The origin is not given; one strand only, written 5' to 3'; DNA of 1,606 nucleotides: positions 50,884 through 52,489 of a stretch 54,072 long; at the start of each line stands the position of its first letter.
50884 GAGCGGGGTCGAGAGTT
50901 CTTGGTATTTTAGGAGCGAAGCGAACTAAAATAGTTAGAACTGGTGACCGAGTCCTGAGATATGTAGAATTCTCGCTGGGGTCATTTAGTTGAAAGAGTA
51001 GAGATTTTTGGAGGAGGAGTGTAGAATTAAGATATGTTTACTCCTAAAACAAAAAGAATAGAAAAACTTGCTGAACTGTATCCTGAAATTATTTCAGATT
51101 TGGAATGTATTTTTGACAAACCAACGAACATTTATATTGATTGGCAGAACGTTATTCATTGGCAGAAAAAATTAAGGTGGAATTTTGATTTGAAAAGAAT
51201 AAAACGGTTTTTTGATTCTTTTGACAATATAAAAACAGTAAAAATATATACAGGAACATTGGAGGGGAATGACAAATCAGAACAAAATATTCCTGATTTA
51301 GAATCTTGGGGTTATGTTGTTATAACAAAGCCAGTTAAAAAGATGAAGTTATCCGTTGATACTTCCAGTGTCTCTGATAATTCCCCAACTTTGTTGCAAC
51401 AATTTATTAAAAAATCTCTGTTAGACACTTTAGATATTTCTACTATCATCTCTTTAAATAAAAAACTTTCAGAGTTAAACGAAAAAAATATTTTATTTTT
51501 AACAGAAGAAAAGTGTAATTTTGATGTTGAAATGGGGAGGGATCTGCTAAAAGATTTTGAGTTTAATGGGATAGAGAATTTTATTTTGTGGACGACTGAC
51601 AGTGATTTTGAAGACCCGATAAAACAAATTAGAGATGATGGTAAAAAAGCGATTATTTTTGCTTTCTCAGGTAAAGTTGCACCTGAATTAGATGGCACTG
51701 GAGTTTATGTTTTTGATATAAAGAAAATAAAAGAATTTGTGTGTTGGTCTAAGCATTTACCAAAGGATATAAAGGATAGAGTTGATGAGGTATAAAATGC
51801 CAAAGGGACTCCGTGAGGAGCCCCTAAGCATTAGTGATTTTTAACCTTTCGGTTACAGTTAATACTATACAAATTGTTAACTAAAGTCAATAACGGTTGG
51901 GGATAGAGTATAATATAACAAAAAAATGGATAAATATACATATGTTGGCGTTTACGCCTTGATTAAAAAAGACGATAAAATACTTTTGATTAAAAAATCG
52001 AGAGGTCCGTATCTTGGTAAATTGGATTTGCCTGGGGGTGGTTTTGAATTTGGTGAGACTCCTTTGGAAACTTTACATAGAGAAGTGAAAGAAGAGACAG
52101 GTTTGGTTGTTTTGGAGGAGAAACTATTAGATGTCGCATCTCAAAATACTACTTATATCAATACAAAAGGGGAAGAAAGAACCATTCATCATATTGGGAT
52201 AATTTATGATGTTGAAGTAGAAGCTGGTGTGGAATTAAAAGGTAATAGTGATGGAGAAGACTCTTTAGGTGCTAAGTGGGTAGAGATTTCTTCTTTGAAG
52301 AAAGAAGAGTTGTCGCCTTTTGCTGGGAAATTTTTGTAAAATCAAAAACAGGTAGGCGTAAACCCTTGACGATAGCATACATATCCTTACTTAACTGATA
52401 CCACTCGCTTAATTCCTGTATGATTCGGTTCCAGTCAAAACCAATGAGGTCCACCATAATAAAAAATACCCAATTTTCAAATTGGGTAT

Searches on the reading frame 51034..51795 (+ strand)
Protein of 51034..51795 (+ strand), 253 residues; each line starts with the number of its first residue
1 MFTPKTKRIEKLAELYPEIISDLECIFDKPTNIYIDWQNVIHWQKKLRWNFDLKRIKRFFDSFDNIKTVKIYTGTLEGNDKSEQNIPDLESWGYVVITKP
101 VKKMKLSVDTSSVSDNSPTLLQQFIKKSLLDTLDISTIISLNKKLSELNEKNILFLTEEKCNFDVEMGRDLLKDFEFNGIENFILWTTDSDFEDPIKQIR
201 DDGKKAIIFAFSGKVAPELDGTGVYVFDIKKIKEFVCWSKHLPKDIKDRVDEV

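Call 10: search_protein_families(library=pfam, proteins=[window:51034-51795:+], max_evalue=0.01)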
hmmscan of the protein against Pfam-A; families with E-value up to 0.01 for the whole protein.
window:51034-51795:+ (253 aa): 1 family
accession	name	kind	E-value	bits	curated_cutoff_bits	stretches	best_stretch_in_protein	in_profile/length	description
PF01936.24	NYN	-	9.7e-14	52.5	24.2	2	158-218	72-133/145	NYN domain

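Call 63: search_protein_families(library=padloc, proteins=[window:51034-51795:+], max_evalue=0.01)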
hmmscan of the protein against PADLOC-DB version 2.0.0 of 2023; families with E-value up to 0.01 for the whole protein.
window:51034-51795:+ (253 aa): 2 families
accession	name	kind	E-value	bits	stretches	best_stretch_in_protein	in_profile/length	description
PDLC01154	NYN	-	1e-06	26.3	1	31-108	148-226/310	"LabA-like protein, NYN family nuclease"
PDLC04163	HEC-09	-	0.0041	14.8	0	157-212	101-156/203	-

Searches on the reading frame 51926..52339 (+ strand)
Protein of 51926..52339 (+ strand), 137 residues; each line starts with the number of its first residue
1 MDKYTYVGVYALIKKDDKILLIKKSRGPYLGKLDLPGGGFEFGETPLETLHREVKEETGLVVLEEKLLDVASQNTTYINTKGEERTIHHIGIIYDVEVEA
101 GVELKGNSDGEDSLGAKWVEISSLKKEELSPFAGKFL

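Call 10: search_protein_families(library=pfam, proteins=[window:51926-52339:+], max_evalue=0.01)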
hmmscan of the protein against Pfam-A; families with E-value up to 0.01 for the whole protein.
window:51926-52339:+ (137 aa): 2 families
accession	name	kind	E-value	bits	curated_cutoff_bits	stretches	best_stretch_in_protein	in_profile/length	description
PF00293.34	NUDIX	-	2.2e-19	70.2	21.1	1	7-136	6-130/134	NUDIX domain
PF14815.12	NUDIX_4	-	0.0044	17.2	35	0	10-131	3-105/113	NUDIX domain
